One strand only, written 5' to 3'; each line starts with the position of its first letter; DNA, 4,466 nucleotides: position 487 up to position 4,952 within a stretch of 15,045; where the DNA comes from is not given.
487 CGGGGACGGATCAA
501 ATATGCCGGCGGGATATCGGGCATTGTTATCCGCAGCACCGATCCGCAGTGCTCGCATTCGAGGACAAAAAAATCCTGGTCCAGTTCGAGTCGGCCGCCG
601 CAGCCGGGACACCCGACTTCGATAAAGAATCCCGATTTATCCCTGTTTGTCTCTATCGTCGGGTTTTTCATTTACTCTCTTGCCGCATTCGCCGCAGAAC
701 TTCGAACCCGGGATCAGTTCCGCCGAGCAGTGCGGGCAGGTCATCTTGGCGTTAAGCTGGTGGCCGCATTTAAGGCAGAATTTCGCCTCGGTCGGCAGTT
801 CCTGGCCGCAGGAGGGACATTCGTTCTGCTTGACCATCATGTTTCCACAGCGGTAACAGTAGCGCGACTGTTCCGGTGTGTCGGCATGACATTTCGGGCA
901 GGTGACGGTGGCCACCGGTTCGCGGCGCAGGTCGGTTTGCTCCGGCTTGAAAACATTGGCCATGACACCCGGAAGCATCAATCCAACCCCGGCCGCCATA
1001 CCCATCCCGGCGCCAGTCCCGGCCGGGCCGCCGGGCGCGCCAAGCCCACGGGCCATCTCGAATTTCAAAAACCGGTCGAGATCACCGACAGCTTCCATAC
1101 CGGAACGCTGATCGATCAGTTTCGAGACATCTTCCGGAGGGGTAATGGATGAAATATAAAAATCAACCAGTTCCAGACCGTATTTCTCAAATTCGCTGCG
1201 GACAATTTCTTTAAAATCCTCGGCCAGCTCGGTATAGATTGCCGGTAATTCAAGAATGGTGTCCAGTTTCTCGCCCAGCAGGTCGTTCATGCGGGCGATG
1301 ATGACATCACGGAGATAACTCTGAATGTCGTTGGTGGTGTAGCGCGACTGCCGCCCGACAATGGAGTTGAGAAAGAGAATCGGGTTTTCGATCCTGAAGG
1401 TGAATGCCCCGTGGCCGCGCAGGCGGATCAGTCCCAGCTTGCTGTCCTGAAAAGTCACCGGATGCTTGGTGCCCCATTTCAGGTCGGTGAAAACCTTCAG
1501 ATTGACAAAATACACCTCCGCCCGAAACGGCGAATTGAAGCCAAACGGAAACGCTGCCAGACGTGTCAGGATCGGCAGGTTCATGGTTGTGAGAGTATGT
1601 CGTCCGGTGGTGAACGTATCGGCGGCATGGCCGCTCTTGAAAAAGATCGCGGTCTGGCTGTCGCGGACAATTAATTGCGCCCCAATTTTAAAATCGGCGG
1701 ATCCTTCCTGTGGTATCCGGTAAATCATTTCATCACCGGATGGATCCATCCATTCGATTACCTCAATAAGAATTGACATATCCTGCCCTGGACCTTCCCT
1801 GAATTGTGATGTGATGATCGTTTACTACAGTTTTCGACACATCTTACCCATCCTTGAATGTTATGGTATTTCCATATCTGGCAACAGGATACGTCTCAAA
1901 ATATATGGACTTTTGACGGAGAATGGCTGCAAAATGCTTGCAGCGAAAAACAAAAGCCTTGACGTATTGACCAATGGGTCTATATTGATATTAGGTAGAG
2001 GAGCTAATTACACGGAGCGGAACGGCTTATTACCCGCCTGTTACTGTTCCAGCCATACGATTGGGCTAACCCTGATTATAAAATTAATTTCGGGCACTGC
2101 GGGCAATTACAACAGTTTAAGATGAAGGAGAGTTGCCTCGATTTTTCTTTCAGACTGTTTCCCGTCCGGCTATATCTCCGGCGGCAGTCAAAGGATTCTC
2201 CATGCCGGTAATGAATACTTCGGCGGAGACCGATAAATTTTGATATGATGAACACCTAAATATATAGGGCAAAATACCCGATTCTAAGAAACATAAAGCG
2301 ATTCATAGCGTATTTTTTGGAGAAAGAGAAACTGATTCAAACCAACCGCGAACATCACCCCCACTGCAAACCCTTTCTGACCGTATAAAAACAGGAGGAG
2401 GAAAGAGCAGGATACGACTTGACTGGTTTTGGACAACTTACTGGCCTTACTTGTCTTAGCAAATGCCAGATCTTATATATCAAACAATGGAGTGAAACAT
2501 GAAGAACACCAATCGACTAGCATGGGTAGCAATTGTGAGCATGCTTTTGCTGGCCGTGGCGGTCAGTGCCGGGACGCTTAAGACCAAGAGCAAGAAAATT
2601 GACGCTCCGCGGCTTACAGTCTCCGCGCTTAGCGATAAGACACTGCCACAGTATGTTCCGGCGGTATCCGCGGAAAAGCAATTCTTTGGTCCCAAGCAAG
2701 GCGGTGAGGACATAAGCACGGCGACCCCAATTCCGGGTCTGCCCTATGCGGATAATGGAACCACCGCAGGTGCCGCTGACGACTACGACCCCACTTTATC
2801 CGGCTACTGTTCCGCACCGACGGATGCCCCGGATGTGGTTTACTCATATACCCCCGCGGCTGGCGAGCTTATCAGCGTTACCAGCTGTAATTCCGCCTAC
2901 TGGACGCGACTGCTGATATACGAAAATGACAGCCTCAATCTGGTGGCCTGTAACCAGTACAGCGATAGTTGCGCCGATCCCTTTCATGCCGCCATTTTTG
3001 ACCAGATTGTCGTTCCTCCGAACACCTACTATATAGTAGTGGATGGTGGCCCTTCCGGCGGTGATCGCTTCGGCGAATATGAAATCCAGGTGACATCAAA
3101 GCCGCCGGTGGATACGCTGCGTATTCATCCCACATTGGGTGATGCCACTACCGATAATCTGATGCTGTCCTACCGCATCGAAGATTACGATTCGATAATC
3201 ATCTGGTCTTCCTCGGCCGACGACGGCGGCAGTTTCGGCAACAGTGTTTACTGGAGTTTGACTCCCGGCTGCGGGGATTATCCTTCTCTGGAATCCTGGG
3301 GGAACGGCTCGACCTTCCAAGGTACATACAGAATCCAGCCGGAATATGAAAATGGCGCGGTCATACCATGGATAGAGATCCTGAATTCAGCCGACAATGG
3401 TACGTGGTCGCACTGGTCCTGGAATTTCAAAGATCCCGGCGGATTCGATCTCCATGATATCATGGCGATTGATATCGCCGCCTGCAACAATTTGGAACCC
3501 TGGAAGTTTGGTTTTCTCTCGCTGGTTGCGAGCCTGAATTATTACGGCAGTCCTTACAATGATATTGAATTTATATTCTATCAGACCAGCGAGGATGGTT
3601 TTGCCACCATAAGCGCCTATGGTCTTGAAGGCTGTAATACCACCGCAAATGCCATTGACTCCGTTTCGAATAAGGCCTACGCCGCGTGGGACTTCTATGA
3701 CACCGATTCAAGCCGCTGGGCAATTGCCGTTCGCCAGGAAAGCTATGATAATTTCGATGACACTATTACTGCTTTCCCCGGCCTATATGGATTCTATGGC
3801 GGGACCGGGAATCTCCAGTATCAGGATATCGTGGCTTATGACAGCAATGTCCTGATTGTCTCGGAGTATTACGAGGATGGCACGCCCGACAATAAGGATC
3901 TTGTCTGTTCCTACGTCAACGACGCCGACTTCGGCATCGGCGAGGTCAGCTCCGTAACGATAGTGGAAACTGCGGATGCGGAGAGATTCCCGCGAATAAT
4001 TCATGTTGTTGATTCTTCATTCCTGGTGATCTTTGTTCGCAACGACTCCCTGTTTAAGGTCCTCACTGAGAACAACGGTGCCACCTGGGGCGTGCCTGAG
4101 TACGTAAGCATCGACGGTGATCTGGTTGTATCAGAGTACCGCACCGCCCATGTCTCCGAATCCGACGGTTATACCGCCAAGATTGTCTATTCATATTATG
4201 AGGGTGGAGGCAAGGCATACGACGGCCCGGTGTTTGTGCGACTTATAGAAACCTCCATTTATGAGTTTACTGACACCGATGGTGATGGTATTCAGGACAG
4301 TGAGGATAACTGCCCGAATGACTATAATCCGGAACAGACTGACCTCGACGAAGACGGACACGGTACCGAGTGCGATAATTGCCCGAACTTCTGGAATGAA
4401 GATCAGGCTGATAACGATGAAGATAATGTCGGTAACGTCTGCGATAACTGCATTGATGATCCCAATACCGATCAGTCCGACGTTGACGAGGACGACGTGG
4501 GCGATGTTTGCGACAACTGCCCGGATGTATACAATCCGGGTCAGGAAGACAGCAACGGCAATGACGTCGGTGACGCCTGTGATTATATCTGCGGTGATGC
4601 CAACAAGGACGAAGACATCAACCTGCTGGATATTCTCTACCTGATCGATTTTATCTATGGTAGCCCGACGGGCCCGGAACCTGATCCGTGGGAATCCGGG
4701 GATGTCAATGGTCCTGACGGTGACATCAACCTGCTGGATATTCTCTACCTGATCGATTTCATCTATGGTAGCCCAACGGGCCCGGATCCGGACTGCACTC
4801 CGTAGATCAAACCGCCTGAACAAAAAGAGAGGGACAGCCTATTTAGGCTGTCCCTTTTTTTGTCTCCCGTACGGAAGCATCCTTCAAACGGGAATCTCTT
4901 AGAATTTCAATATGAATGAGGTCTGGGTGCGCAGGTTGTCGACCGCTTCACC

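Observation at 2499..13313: Three unrelated secreted proteins, two cysteine proteases and a TSP3/BNR protein, share one Cys-bracketed dockerin-like C-terminal module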

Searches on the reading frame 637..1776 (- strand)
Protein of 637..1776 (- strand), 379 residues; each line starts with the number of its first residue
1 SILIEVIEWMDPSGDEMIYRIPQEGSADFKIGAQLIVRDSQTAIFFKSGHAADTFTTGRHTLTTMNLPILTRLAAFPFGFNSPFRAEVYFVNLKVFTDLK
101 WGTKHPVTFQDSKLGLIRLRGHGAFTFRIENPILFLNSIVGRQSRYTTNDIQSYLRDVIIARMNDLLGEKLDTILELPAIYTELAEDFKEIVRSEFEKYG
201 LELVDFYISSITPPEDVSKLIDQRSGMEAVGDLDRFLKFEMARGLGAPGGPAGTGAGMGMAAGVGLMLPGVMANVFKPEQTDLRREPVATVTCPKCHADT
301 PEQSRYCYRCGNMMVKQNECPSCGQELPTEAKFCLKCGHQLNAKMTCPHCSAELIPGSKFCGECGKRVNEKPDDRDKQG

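Call 3: search_protein_families(library=pfam, proteins=[window:637-1776:-], max_evalue=0.01)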
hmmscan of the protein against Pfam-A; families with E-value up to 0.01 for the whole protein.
window:637-1776:- (379 aa): 12 families
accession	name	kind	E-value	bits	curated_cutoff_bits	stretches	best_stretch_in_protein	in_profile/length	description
PF13421.11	Band_7_1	-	7.9e-67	225.4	24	1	18-228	1-210/211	SPFH domain-Band 7 family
PF12773.13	DZR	-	3.1e-23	82.1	27.3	4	320-365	1-45/45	Double zinc ribbon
PF13240.11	Zn_Ribbon_1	-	1.3e-16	60.2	25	3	320-341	2-23/23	zinc-ribbon domain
PF01145.31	Band_7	-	1.4e-10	42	23.6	1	36-229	2-163/176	SPFH domain / Band 7 family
PF17032.10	Zn_ribbon_15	-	2e-08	35.3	28.9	0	290-311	52-73/73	zinc-ribbon family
PF13248.11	Zn_ribbon_3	-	3.4e-08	33.1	27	1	319-341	4-26/26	zinc-ribbon domain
PF18912.6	DZR_2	-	2.1e-06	27.9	27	1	307-351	10-56/56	Double zinc ribbon domain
PF24460.1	DUF7575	-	5.5e-06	26.1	28.5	1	318-341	4-27/28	Domain of unknown function (DUF7575)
PF10571.15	UPF0547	-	0.00034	21.1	29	1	319-340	2-23/26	Uncharacterised protein family UPF0547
PF07191.17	Zn_ribbon_6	-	0.00041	20.7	25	1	292-327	2-39/67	Double zinc ribbon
PF24463.1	DUF7577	-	0.00053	20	28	0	345-367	3-25/27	Domain of unknown function (DUF7577)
PF23548.1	Zn_ribbon_FGT1_2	-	0.0017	18.4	27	0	343-354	19-30/35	FORGETTER1 second zinc ribbon domain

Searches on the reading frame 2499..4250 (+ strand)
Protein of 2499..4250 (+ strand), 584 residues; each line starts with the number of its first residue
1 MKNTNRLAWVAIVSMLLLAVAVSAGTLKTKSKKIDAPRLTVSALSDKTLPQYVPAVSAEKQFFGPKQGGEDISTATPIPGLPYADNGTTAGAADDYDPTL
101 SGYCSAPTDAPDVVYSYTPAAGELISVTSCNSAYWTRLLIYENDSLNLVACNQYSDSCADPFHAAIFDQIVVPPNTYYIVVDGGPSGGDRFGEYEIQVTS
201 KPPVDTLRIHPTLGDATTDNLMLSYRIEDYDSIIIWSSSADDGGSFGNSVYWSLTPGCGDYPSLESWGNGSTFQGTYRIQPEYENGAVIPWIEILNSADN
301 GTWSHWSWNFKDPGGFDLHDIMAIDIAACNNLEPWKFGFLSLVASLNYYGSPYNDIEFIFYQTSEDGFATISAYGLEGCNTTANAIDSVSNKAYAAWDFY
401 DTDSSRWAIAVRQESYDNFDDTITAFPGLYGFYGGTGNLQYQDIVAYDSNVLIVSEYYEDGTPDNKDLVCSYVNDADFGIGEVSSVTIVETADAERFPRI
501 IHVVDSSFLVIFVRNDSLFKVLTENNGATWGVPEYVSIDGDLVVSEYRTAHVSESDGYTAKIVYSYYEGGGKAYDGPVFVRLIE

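Call 24: search_protein_families(library=pfam, proteins=[window:2499-4250:+], max_evalue=10)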
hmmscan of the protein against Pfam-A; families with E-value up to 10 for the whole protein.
window:2499-4250:+ (584 aa): 0 families

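Call 66: search_solved_structures(query=window:2499-4250:+, max_evalue=1)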
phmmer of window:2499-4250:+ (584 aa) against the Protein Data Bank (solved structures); distinct sequences matched with E-value up to 1: 0.

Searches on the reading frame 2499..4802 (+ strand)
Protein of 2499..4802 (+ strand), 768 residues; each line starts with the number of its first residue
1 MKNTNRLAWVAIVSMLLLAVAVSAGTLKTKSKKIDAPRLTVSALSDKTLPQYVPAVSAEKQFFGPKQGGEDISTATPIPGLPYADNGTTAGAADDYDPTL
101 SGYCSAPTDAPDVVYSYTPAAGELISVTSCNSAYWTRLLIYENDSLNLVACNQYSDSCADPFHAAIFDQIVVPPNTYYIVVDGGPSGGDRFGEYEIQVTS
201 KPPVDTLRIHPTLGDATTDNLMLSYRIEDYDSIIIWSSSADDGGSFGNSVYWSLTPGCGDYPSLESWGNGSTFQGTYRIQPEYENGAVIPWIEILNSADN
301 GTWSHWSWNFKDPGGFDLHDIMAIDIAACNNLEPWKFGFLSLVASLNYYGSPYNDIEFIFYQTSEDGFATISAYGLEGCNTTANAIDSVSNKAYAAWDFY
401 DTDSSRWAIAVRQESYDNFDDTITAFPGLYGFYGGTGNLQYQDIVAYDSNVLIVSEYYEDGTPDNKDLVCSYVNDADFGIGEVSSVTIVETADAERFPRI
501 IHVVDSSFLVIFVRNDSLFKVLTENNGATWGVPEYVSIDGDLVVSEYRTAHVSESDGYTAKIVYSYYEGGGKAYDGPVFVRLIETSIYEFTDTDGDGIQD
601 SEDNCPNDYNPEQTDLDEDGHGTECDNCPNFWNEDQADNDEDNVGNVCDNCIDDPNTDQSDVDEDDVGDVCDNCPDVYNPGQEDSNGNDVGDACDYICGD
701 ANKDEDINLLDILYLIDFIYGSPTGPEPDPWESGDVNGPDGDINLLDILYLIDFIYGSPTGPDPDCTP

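Call 3: search_protein_families(library=pfam, proteins=[window:2499-4802:+], max_evalue=0.01)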
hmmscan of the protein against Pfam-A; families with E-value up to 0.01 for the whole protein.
window:2499-4802:+ (768 aa): 2 families
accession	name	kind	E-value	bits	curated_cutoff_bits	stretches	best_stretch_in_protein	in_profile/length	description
PF00404.24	Dockerin_1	-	7.5e-06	26.5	22.9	1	699-754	2-55/57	Dockerin type I domain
PF02412.23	TSP_3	-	0.00014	21.9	25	1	591-613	14-36/36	Thrombospondin type 3 repeat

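Call 5: search_protein_families(library=ncbifam, proteins=[window:2499-4802:+], max_evalue=0.1)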
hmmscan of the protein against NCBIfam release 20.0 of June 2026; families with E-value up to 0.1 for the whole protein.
window:2499-4802:+ (768 aa): 2 families
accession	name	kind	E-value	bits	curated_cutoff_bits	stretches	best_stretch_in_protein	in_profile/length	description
NF045500.1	Omp28_seleno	equivalog_domain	2e-20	73.5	200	3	587-630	268-312/377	Omp28-related selenoprotein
NF047638.1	throspo3_MtsC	equivalog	3.5e-18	65.7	350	2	588-653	61-127/428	cell-cell cohesion MYXO-CTERM protein MtsC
